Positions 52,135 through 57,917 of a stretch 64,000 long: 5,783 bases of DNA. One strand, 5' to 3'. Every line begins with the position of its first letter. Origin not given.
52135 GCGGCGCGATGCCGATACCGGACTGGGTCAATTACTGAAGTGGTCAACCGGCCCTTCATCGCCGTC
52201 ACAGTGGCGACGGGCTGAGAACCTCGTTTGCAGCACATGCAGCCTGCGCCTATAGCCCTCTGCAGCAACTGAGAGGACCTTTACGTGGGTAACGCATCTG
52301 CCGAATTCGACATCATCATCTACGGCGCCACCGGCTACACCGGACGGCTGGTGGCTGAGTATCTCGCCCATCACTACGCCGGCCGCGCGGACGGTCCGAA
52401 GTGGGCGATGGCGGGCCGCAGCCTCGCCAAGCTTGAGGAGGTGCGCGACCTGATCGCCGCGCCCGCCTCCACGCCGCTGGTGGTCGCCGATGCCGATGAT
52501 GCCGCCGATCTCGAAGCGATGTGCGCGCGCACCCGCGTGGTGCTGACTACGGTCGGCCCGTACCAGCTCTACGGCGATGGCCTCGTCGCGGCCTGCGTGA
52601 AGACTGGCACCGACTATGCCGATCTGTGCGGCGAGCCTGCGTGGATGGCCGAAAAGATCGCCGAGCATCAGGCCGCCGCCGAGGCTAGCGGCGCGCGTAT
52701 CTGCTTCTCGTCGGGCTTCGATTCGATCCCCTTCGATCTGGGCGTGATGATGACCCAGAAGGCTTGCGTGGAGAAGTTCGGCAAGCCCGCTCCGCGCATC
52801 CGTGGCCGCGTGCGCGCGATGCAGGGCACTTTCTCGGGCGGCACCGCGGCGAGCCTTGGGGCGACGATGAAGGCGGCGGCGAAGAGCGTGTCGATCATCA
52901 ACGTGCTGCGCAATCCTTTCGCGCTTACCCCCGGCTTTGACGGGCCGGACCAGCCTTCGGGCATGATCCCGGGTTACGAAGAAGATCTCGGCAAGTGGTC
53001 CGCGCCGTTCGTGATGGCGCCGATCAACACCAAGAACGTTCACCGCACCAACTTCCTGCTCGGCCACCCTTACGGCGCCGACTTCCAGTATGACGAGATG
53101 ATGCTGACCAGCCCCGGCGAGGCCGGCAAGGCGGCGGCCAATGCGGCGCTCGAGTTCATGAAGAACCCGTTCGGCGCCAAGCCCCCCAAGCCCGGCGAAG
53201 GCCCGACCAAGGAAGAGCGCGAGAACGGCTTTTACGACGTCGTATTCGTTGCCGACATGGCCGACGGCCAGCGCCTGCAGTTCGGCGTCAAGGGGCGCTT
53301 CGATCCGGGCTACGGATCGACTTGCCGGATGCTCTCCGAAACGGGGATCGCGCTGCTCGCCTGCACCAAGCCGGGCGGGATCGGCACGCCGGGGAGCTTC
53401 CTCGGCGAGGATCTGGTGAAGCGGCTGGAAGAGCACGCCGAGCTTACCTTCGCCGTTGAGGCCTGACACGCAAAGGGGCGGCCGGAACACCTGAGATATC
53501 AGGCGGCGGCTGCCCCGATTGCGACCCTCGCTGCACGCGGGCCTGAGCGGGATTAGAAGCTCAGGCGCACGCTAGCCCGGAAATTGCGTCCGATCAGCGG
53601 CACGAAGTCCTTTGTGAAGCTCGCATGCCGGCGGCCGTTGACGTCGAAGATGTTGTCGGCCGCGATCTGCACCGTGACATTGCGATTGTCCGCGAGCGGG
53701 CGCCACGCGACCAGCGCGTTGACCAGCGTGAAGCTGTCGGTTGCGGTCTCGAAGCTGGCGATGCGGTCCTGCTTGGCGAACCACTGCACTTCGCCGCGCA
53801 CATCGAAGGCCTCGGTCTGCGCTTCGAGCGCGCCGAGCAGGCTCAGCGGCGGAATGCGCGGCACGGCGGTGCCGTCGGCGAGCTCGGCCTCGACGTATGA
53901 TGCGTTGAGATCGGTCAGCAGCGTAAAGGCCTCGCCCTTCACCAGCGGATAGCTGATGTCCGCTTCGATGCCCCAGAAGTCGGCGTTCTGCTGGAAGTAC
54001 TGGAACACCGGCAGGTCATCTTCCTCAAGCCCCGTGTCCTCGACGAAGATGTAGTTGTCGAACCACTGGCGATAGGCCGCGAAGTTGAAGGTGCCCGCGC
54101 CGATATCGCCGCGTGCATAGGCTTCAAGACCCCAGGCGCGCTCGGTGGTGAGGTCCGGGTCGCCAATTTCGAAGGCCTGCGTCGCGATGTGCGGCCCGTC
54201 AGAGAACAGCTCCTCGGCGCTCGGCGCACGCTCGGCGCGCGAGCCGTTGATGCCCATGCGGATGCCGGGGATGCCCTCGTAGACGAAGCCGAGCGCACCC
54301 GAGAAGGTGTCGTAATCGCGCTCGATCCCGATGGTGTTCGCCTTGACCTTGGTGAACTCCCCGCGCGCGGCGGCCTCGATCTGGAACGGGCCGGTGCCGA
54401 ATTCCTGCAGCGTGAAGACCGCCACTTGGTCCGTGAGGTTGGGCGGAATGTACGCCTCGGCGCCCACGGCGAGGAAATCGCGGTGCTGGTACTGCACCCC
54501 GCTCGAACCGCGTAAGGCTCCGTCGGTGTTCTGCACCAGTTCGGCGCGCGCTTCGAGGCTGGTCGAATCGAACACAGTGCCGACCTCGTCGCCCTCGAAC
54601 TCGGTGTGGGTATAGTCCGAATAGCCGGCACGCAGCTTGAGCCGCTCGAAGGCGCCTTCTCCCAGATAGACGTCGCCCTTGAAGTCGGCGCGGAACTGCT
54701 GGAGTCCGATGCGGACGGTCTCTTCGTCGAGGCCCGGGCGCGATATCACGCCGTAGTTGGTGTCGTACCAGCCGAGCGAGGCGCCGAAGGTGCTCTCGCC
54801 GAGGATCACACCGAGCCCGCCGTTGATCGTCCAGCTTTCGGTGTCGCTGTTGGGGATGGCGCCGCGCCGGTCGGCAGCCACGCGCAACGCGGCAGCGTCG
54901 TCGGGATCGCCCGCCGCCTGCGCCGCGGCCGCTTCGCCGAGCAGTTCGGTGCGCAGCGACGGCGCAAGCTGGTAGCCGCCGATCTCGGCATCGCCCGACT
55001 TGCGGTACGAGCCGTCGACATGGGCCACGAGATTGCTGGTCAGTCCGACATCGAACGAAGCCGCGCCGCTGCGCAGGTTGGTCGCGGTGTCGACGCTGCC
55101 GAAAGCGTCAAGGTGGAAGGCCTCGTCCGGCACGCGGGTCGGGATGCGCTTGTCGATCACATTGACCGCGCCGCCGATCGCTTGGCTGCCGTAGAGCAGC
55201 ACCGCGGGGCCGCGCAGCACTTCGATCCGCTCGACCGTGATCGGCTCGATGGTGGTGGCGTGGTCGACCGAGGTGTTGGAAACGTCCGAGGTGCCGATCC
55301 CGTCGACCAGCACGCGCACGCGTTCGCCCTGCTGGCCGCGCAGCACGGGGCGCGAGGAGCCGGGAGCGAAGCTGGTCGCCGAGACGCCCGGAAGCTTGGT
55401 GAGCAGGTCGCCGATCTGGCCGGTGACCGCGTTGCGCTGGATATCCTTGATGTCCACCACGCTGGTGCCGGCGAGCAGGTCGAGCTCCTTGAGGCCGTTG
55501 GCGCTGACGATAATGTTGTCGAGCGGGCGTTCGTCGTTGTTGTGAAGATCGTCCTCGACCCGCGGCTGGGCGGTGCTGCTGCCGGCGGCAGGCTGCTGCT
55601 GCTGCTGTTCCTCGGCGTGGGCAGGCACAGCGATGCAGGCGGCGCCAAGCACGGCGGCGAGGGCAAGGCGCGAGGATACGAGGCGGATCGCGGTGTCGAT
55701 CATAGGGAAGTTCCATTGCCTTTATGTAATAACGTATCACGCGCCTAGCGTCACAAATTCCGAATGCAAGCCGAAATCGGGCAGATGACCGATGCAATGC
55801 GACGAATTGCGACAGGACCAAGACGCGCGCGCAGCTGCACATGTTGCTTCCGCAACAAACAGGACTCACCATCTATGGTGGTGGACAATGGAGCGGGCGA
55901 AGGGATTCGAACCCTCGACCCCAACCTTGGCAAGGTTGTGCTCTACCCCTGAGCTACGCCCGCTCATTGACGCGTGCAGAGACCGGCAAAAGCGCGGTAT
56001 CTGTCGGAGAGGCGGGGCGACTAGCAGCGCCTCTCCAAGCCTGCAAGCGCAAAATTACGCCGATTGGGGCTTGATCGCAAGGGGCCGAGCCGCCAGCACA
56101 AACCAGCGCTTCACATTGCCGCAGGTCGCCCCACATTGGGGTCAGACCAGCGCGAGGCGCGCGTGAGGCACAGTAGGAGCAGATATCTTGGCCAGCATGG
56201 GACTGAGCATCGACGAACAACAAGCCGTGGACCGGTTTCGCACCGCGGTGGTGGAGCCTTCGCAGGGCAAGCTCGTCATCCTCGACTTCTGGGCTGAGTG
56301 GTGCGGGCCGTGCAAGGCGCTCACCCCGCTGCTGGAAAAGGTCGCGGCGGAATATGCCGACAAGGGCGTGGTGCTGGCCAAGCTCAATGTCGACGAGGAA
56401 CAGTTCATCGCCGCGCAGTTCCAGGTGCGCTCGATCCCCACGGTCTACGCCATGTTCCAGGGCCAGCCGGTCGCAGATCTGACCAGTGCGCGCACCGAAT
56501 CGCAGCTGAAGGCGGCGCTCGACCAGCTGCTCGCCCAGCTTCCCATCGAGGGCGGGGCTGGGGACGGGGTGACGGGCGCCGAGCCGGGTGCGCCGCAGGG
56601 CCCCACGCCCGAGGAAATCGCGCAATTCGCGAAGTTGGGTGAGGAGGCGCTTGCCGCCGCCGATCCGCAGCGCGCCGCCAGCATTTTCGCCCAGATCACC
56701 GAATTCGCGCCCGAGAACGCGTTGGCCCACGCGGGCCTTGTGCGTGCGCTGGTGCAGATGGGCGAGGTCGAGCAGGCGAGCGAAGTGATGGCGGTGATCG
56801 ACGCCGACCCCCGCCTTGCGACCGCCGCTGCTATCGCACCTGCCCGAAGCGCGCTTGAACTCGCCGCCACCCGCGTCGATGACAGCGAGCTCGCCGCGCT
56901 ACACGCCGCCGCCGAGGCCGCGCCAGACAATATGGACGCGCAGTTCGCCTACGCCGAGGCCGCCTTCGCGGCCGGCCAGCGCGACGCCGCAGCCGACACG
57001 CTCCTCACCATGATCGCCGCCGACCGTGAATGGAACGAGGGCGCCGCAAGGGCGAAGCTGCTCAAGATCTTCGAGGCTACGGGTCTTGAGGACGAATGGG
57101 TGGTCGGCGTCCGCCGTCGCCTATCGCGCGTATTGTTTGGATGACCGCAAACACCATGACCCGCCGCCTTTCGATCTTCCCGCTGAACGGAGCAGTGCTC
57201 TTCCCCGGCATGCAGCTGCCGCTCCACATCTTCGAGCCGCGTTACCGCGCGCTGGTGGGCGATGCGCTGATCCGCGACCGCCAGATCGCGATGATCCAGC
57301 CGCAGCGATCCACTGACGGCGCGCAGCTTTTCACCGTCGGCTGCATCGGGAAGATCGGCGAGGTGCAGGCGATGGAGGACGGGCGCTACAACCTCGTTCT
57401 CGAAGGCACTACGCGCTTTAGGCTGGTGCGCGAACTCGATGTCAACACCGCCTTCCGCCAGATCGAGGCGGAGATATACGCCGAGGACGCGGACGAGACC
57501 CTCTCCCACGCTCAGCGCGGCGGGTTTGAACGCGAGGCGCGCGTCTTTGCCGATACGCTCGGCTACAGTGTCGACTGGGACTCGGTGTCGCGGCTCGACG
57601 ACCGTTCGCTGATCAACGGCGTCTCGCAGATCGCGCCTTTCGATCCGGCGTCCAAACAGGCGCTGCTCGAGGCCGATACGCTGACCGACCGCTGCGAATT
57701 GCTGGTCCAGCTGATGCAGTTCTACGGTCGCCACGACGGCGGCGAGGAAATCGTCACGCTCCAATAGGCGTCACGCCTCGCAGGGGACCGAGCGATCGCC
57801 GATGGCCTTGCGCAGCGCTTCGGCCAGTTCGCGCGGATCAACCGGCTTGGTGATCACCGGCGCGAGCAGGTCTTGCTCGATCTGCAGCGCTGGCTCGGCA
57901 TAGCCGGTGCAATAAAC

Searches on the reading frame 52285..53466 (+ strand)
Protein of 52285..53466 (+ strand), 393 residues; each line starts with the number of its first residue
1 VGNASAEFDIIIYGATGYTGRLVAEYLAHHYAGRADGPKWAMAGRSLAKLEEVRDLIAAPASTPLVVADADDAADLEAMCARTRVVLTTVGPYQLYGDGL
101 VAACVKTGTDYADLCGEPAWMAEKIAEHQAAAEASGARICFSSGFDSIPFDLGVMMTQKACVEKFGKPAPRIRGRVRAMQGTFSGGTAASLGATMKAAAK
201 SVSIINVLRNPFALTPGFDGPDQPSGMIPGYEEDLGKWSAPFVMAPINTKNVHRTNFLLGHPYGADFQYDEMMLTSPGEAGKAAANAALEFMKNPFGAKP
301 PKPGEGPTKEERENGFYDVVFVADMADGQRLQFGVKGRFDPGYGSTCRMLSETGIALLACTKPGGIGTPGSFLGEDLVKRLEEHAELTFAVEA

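Call 9: search_protein_families(library=pfam, proteins=[window:52285-53466:+], max_evalue=0.001)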
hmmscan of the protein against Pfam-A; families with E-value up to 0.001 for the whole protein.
window:52285-53466:+ (393 aa): 1 family
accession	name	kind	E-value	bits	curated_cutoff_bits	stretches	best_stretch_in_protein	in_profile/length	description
PF03435.24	Sacchrp_dh_NADP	-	3.8e-12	47.1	25.1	1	10-137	1-126/129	Saccharopine dehydrogenase NADP binding domain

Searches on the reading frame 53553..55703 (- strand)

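Call 9: search_protein_families(library=pfam, proteins=[window:53553-55703:-], max_evalue=0.001)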
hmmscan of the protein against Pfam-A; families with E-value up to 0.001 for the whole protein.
window:53553-55703:- (716 aa): 2 families
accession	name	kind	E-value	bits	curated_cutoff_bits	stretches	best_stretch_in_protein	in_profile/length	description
PF00593.30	TonB_dep_Rec_b-barrel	-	1.8e-30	107.6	27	1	285-685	18-436/436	TonB dependent receptor-like, beta-barrel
PF07715.20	Plug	-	1.5e-21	77.3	23.9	1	75-179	4-107/107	TonB-dependent Receptor Plug Domain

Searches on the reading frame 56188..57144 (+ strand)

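Call 9: search_protein_families(library=pfam, proteins=[window:56188-57144:+], max_evalue=0.001)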
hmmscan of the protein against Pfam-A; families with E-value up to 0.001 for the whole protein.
window:56188-57144:+ (318 aa): 8 families
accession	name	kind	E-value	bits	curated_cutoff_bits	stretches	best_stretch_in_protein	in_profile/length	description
PF14561.12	TPR_20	-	8.2e-26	90.6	25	1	229-317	2-90/90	Tetratricopeptide repeat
PF00085.26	Thioredoxin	-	1.2e-24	86.7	23.5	1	15-112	8-102/103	Thioredoxin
PF14559.12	TPR_19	-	8.5e-12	45.7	25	2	154-207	1-54/68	Tetratricopeptide repeat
PF00578.27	AhpC-TSA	-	3.1e-07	30.8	26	1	26-84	24-83/124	AhpC/TSA family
PF08534.16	Redoxin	-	5.8e-07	29.9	26.6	1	26-78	27-80/148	Redoxin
PF13905.12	Thioredoxin_8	-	6.7e-07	30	27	1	27-71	1-46/94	Thioredoxin-like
PF13098.12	Thioredoxin_2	-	4.5e-05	24.2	27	1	26-111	4-104/104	Thioredoxin-like domain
PF13432.12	TPR_16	-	0.00078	20.3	32.7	0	149-208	2-62/65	Tetratricopeptide repeat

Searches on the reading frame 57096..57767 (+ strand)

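Call 9: search_protein_families(library=pfam, proteins=[window:57096-57767:+], max_evalue=0.001)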
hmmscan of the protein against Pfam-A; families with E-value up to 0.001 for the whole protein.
window:57096-57767:+ (223 aa): 1 family
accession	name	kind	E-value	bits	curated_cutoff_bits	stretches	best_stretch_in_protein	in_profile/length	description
PF02190.22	LON_substr_bdg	-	4.1e-31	108.9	28.7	1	25-208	2-199/200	ATP-dependent protease La (LON) substrate-binding domain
